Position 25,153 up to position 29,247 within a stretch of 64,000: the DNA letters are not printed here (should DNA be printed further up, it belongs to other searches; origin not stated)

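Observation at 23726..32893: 1232-bp perfectly identical duplication of thymidine phosphorylase; second copy fused in frame to an SPFH-domain N-terminus, bracketing a 6.5-kb segment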

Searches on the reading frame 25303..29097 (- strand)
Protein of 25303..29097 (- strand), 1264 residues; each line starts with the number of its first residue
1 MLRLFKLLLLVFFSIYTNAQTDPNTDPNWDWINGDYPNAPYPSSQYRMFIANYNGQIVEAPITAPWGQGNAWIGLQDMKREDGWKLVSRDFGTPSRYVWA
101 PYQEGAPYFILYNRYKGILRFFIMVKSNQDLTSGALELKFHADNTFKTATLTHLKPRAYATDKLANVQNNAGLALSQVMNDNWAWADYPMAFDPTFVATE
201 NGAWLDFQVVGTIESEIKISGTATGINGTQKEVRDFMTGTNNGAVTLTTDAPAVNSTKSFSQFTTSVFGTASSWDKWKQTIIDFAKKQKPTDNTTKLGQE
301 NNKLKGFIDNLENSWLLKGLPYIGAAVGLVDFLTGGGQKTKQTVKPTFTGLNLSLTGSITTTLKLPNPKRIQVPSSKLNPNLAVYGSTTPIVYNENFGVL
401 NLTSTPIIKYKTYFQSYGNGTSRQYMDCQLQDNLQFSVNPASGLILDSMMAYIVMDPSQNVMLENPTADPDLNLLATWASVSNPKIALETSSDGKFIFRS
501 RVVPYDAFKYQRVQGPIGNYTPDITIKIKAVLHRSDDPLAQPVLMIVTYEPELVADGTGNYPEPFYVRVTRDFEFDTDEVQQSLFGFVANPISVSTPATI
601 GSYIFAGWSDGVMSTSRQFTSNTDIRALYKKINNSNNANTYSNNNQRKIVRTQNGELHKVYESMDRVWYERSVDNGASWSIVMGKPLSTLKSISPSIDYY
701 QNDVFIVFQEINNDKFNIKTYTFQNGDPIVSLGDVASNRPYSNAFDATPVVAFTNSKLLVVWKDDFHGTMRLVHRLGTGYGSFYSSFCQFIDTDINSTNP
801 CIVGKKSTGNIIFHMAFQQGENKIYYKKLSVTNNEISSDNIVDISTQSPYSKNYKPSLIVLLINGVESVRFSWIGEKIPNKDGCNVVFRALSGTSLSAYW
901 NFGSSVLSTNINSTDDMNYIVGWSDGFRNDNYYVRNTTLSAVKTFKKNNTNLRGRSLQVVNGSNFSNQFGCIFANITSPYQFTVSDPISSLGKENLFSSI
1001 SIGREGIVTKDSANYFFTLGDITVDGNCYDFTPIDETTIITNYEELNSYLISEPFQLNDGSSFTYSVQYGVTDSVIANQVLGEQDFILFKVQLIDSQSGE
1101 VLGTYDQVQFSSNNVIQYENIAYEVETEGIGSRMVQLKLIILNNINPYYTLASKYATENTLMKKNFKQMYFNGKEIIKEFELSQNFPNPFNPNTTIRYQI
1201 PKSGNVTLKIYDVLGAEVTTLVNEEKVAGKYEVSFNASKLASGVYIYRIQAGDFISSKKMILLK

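Call 9: search_protein_families(library=pfam, proteins=[window:25303-29097:-])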
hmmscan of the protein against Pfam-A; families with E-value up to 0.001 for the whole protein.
window:25303-29097:- (1264 aa): 1 family
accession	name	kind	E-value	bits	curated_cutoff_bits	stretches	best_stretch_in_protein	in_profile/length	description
PF18962.6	Por_Secre_tail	-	1.2e-11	45.2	27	1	1186-1261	2-74/75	Secretion system C-terminal sorting domain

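Call 61: search_protein_families(library=ncbifam, proteins=[window:25303-29097:-])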
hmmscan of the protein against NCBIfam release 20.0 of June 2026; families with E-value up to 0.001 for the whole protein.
window:25303-29097:- (1264 aa): 3 families
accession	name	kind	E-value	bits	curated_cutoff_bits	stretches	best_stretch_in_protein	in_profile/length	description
TIGR04183.1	Por_Secre_tail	domain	8.9e-13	48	23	1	1186-1261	2-70/72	T9SS type A sorting domain-containing protein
NF038113.1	T9SSA_dep_M36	equivalog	8.1e-11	40.8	885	1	1179-1262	790-868/869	T9SS-dependent M36 family metallopeptidase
NF052323.1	T9SSA_dep_M6i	equivalog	4e-10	38.3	600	1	1008-1252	780-1027/1043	T9SS-dependent M6-like inactivated metalloprotease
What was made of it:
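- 25303..29097 (-): 1,264-aa protein with a T9SS C-terminal sorting domain. It is part of the inserted cargo. PF18962 and TIGR04183 (calls 9, 61).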
